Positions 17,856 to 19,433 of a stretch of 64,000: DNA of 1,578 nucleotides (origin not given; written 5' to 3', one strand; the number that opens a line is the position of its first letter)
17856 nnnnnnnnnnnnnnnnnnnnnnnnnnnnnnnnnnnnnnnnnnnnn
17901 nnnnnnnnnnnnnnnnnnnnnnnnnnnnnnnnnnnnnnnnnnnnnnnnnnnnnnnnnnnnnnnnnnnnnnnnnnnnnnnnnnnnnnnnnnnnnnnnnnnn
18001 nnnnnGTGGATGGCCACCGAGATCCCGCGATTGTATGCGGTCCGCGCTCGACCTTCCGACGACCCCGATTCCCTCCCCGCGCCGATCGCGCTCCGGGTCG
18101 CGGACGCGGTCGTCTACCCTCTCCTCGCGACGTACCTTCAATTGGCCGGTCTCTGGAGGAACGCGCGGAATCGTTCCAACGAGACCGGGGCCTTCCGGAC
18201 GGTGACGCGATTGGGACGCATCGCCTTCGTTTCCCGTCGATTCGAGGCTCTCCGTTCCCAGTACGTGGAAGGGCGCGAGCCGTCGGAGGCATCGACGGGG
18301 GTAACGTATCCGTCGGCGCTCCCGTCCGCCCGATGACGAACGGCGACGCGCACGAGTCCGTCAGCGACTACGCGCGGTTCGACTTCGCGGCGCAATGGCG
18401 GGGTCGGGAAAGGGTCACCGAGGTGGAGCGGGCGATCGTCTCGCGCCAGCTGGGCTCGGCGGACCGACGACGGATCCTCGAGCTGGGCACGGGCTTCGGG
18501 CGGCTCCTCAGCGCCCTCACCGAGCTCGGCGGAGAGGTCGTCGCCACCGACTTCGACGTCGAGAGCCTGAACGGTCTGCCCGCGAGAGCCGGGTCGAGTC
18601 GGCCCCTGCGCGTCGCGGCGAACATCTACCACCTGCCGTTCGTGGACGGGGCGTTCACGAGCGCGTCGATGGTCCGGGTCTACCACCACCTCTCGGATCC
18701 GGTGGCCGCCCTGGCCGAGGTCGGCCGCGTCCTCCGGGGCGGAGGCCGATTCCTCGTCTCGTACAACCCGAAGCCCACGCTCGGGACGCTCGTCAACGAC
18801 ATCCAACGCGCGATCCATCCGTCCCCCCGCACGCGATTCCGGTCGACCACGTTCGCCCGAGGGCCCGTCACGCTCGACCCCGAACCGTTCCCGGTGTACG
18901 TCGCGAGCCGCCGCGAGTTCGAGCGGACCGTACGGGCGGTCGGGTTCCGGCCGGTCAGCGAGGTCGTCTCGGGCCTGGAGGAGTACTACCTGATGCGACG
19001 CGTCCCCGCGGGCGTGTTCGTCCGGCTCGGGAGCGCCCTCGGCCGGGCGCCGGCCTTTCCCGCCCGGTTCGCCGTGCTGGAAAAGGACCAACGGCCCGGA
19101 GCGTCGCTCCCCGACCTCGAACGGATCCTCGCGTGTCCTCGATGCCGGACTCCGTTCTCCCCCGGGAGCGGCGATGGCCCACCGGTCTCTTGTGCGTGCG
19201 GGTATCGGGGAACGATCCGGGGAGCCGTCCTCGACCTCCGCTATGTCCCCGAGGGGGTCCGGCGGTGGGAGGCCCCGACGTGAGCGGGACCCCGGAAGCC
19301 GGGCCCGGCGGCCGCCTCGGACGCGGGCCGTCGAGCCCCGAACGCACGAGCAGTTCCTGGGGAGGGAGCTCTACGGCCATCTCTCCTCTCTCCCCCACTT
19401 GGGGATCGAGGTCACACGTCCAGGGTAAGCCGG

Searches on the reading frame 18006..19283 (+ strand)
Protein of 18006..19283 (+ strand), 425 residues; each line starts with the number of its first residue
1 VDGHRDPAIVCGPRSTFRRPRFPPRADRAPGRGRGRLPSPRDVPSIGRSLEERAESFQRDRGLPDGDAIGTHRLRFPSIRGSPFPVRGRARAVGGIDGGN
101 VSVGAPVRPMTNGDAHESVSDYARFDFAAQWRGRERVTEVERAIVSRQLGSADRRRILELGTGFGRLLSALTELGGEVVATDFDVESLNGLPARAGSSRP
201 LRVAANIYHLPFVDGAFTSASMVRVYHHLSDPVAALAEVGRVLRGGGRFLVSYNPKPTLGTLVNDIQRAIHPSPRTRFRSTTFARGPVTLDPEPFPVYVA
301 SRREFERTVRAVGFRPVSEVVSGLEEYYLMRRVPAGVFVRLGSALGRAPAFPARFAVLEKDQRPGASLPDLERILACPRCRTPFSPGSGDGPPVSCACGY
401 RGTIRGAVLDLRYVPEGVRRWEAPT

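Call 84: search_protein_families(library=pfam, max_evalue=0.001, proteins=[window:18006-19283:+])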
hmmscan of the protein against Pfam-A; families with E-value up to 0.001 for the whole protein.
window:18006-19283:+ (425 aa): 5 families
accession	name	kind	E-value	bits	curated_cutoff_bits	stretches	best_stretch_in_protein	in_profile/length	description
PF08241.18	Methyltransf_11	-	1e-14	55.4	21.2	1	158-250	1-94/95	Methyltransferase domain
PF13649.12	Methyltransf_25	-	8.7e-11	42.8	27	1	157-247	1-97/97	Methyltransferase domain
PF08242.18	Methyltransf_12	-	7.9e-09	36.6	30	1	158-249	1-98/98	Methyltransferase domain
PF13489.12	Methyltransf_23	-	1.3e-07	31.9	27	1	142-318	10-163/164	Methyltransferase domain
PF13847.12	Methyltransf_31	-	1.5e-05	25.2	27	1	155-253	5-111/145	Methyltransferase domain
